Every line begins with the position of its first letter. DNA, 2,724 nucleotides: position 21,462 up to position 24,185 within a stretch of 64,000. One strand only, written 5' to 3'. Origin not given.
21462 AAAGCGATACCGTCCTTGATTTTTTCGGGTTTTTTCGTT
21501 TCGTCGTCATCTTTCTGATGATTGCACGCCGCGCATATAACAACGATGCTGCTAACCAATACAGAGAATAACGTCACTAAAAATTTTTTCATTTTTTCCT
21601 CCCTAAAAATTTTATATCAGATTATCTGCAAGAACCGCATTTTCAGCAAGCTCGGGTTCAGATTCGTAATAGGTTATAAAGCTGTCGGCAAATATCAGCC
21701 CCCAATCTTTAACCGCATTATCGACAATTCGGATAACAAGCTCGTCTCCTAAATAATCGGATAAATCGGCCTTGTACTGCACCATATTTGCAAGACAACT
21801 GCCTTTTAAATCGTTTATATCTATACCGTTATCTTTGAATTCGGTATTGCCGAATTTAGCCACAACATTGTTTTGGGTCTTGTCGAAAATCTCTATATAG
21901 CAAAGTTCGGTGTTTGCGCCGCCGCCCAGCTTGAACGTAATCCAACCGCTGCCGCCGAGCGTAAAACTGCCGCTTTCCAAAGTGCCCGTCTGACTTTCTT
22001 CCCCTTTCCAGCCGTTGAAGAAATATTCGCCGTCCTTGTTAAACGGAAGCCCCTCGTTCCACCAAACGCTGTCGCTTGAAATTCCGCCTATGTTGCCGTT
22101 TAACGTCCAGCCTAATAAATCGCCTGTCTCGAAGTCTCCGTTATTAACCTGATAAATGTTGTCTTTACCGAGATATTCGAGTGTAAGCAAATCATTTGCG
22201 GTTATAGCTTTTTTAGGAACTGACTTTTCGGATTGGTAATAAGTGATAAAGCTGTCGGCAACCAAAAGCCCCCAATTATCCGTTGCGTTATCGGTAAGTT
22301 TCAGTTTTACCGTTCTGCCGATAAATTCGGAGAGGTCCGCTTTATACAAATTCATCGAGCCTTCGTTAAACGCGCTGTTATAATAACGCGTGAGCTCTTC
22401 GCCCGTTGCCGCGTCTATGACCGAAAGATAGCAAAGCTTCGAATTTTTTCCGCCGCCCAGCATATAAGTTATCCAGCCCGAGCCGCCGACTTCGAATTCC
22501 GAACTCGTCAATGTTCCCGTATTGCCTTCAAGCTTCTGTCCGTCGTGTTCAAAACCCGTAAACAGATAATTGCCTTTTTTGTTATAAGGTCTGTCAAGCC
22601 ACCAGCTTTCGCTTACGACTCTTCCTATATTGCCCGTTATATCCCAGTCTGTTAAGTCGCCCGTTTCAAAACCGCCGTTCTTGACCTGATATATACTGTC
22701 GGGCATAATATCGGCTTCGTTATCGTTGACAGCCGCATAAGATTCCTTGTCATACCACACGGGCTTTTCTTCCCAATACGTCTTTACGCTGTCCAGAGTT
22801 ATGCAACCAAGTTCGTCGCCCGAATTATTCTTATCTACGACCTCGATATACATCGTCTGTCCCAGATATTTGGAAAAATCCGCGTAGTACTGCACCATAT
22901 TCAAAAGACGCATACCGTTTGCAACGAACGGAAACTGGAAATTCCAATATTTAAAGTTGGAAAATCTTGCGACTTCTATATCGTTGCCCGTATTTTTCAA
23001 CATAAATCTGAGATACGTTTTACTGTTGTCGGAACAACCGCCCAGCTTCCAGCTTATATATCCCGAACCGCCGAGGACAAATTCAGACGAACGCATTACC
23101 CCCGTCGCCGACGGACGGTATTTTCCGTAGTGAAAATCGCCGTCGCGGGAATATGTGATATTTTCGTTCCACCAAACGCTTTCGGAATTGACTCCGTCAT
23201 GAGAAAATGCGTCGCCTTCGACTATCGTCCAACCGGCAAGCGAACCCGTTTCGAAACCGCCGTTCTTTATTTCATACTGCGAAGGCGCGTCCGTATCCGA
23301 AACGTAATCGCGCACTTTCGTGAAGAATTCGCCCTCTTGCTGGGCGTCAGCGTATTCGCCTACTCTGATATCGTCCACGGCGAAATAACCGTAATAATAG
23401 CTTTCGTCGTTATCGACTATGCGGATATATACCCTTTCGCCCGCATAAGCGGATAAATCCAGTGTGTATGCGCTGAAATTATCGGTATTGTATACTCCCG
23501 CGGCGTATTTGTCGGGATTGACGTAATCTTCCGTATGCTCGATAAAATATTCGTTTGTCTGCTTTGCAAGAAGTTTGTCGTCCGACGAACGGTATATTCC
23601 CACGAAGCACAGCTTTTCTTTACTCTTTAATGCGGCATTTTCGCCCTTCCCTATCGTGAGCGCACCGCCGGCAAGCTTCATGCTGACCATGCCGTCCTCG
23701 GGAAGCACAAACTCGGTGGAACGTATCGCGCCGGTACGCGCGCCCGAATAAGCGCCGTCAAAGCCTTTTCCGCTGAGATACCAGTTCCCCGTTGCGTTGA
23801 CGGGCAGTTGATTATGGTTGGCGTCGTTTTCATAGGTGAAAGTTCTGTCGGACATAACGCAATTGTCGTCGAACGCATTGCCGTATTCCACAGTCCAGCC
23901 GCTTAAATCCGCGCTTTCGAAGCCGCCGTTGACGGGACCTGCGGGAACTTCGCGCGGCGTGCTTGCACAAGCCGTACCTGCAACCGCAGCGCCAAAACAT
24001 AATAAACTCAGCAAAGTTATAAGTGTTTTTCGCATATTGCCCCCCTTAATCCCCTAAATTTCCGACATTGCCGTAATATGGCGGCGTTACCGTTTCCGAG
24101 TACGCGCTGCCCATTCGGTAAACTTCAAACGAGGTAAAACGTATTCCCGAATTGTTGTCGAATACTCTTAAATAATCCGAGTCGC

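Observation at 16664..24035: Nine copies of an unassigned beta-sandwich module in two adjacent catalytic-domain-free surface proteins: candidate new fructan-binding CBM family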

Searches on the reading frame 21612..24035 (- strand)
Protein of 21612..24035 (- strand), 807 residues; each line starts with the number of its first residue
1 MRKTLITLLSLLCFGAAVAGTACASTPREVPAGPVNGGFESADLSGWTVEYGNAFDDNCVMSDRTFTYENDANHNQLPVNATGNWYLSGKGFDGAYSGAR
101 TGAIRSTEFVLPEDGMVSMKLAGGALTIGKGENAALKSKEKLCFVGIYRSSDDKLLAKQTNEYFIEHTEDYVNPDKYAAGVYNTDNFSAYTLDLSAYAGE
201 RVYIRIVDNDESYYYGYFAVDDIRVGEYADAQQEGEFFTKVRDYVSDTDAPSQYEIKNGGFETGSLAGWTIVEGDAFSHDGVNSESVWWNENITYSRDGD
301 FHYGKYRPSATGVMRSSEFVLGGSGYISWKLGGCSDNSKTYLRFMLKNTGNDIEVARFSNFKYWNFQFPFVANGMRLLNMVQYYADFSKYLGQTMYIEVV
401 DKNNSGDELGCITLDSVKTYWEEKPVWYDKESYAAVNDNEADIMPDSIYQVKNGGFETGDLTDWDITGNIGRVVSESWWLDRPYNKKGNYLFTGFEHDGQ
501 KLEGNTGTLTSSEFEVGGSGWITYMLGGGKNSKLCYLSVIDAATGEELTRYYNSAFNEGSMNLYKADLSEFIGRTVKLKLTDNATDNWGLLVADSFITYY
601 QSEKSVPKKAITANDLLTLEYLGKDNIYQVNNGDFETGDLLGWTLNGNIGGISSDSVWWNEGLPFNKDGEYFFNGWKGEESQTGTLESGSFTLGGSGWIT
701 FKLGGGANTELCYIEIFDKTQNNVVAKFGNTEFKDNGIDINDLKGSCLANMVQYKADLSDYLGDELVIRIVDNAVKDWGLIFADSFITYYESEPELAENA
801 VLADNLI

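Call 5: search_protein_families(library=pfam, proteins=[window:21612-24035:-], max_evalue=1)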
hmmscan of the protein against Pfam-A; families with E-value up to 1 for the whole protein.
window:21612-24035:- (807 aa): 2 families
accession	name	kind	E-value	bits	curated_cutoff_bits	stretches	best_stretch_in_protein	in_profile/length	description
PF08358.15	Flexi_CP_N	-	0.23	11.9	21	0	254-264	16-26/52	Carlavirus coat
PF00932.25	LTD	-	0.26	12.1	34.3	0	36-59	29-56/109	Lamin Tail Domain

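Call 12: search_protein_families(library=ncbifam, proteins=[window:21612-24035:-], max_evalue=1)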
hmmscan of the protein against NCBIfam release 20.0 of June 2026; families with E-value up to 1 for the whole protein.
window:21612-24035:- (807 aa): 1 family
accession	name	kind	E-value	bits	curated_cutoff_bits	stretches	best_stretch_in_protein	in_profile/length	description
NF033675.1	NTTRR-F1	subfamily_domain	2.8e-07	30.8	70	2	255-274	5-24/155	NTTRR-F1 domain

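Call 40: find_encoding_contigs(protein=window:21612-24035:-, flank=10000, max_places=6)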
Protein window:21612-24035:- (807 aa): 23 contigs read that carry it; 5 places shown.
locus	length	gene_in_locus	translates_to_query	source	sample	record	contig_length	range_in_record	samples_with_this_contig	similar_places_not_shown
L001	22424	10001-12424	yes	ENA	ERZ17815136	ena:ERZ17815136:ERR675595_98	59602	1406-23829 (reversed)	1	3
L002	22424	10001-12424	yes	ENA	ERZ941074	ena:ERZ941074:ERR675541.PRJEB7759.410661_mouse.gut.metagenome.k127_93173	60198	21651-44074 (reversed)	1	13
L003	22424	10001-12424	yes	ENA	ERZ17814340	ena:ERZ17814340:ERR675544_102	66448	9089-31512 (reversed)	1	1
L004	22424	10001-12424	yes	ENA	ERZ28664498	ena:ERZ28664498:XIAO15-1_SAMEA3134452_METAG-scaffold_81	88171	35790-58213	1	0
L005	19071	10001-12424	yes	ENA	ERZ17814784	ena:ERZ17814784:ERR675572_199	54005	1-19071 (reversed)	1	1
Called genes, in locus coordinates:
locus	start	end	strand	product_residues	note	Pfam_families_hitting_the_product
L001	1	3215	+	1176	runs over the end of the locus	PF00251:Glyco_hydro_32N, PF08244:Glyco_hydro_32C (weak), PF06439:3keto-disac_hyd (weak)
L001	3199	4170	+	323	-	PF00356:LacI, PF00532:Peripla_BP_1, PF13407:Peripla_BP_4, PF13377:Peripla_BP_3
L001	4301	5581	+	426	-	PF01547:SBP_bac_1, PF13416:SBP_bac_8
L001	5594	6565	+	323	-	PF00528:BPD_transp_1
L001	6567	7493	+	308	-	PF00528:BPD_transp_1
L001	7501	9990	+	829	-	PF13385:Laminin_G_3, PF00251:Glyco_hydro_32N, PF08244:Glyco_hydro_32C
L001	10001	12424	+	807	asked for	-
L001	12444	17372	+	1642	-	PF02368:Big_2 (faint), PF07554:FIVAR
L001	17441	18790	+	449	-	PF00251:Glyco_hydro_32N, PF08244:Glyco_hydro_32C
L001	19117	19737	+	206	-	PF02659:Mntp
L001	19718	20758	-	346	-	PF03033:Glyco_transf_28, PF04101:Glyco_tran_28_C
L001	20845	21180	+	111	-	-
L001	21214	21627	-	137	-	-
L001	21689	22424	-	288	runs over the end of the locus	PF01116:F_bP_aldolase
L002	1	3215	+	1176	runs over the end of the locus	PF00251:Glyco_hydro_32N, PF08244:Glyco_hydro_32C (weak), PF06439:3keto-disac_hyd (weak)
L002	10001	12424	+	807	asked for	-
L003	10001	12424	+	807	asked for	-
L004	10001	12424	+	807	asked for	-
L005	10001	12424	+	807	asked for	-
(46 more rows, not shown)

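Call 41: find_related_loci(query=window:21612-24035:-, collection=genome_contigs, flank=10000)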
Query window:21612-24035:- (807 aa) in genome_contigs; peptide patterns used: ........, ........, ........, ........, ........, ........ (x = any residue, [..] = any of these).
46 stretches matched a pattern; 22 encode a relative of the query (tblastn E <= 1e-3); 22 distinct loci.
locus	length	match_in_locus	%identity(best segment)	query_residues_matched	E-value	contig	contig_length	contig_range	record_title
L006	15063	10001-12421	81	1-807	0e+0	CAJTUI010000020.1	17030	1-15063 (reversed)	MAG TPA_asm: uncultured Christensenella sp. isolate MGBC115043 genome assembly, contig: MGBC115043.20, whole genome shot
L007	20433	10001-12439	73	1-807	0e+0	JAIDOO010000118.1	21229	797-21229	MAG: Clostridia bacterium isolate SC0351_S18_8 SC0351_S18_8_contig_118, whole genome shotgun sequence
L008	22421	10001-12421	70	2-807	0e+0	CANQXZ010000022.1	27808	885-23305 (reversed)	MAG: uncultured Clostridia bacterium isolate Lapin-025__bin61 genome assembly, contig: Lapin-025__NODE_1302_length_27808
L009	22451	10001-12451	69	1-807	0e+0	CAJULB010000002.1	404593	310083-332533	MAG TPA_asm: uncultured Christensenellaceae bacterium isolate MGBC156628 genome assembly, contig: MGBC156628.2, whole ge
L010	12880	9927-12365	66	20-807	0e+0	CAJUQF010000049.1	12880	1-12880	MAG TPA_asm: uncultured Christensenellaceae bacterium isolate MGBC162832 genome assembly, contig: MGBC162832.49, whole g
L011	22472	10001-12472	61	1-806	0e+0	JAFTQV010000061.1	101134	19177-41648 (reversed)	MAG: Clostridia bacterium isolate RGIG4066 Roe_deer_Cecum.Co__c1560089, whole genome shotgun sequence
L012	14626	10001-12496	59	1-806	0e+0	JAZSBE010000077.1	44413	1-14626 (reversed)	MAG: Eubacteriales bacterium isolate T1900044928_TS20190394.MAGScoT_cleanbin_000057 SGB_3403_k141_916552, whole genome s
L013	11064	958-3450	60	1-805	0e+0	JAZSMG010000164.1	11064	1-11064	MAG: Christensenellaceae bacterium isolate T1900044555_TS20190021.MAGScoT_cleanbin_000036 SGB_291_k141_285019, whole gen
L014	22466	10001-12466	60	1-806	0e+0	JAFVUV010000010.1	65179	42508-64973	MAG: Clostridia bacterium isolate RGIG5415 Sheep_Colon-4__c177416, whole genome shotgun sequence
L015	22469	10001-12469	60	1-806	0e+0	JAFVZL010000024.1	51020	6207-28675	MAG: Clostridia bacterium isolate RGIG5535 Sheep_Colon.Co__c1360366, whole genome shotgun sequence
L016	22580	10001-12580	73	1-807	0e+0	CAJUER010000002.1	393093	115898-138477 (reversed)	MAG TPA_asm: uncultured Christensenella sp. isolate MGBC128313 genome assembly, contig: MGBC128313.2, whole genome shotg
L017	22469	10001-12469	60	1-806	0e+0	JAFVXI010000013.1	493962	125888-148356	MAG: Clostridia bacterium isolate RGIG5480 Sheep_Colon.Co__c1377251, whole genome shotgun sequence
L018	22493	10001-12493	59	1-805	0e+0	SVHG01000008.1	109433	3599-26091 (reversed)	MAG: Clostridiales bacterium isolate SIG378 NODE_108_length_109433_cov_39.789916, whole genome shotgun sequence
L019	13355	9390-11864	57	2-807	0e+0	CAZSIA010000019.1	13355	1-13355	MAG TPA_asm: uncultured Anaeroplasmataceae bacterium isolate SRP315200_co1_661 genome assembly, contig: NODE_9768_length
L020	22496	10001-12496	61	1-807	0e+0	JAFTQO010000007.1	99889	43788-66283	MAG: Clostridia bacterium isolate RGIG4059 Roe_deer_Cecum.Co__c1806785, whole genome shotgun sequence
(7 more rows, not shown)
